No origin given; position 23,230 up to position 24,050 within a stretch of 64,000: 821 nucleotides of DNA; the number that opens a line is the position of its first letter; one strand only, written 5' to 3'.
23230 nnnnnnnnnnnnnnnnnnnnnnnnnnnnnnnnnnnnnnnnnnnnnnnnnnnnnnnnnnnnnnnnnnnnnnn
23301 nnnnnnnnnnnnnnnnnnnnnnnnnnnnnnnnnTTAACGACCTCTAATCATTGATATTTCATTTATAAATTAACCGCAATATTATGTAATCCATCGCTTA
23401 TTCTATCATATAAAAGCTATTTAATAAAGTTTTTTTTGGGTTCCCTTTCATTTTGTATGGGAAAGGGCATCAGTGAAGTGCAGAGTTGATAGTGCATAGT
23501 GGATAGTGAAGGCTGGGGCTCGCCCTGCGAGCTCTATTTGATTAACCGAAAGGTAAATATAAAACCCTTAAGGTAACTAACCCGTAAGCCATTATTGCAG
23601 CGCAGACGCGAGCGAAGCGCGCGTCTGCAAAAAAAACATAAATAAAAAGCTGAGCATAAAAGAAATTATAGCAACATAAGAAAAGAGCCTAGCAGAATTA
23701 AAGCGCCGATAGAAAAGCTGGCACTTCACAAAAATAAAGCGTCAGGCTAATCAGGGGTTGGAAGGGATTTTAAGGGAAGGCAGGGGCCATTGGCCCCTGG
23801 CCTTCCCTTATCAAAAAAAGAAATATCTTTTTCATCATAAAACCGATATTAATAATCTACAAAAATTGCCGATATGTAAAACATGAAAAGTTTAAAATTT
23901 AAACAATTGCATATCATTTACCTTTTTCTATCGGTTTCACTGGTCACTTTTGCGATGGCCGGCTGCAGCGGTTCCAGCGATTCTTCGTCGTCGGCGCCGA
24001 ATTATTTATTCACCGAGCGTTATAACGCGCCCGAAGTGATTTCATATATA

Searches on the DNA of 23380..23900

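Call 35: search_rna_families(source=window, start=23380, end=23900, threshold=evalue, max_evalue=10)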
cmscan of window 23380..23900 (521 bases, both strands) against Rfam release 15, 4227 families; matches with E-value up to 10: 12.
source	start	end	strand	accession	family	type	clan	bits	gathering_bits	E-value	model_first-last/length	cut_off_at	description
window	23714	23811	+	RF02346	ar35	Gene; sRNA;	-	21.4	45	0.066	1-144/144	no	Alphaproteobacterial sRNA ar35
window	23772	23806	-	RF00772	mir-328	Gene; miRNA;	-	18.4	70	1.9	1-75/75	no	mir-328 microRNA precursor family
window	23763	23817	-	RF01918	mir-1249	Gene; miRNA;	-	18.1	83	0.47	1-75/75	no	mir-1249 microRNA precursor family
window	23770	23811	+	RF03629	mir-641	Gene; miRNA;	-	18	100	1.2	1-98/98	no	mir-641 microRNA precursor family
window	23768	23813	+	RF03383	mir-1976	Gene; miRNA;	-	16.9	71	1.4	1-52/52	no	mir-1976 microRNA precursor family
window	23766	23816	+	RF01211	SNORD124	Gene; snRNA; snoRNA; CD-box;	-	16.9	40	3.3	1-104/104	no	Small nucleolar RNA SNORD124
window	23480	23546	+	RF00703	mir-139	Gene; miRNA;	-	16.4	51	1.3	1-68/68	no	mir-139 microRNA precursor family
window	23773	23869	-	RF02394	sau-63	Gene; sRNA;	-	15.3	100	3.3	1-98/98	no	Staphylococcus sRNA sau-63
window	23772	23809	-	RF03383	mir-1976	Gene; miRNA;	-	14.1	71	8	1-52/52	no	mir-1976 microRNA precursor family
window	23592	23633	-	RF04308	HCV_SL2531-SL2549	Cis-reg;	-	13.9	56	3.1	1-72/72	no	Hepatitis C virus stem-loop SL2531 and SL2549AU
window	23527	23660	-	RF01417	RSV_RNA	Cis-reg;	-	12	105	0.34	136-272/289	no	Retroviral 3'UTR stability element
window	23770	23822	+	RF01477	rli43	Gene; sRNA;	-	10.1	100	6.9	1-255/255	no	Listeria sRNA rli43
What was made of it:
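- On Any Rfam RNA family, for U: The best sub-threshold hit is ar35 at 21.4 bits against a threshold of 45, E = 0.066 (call 35).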
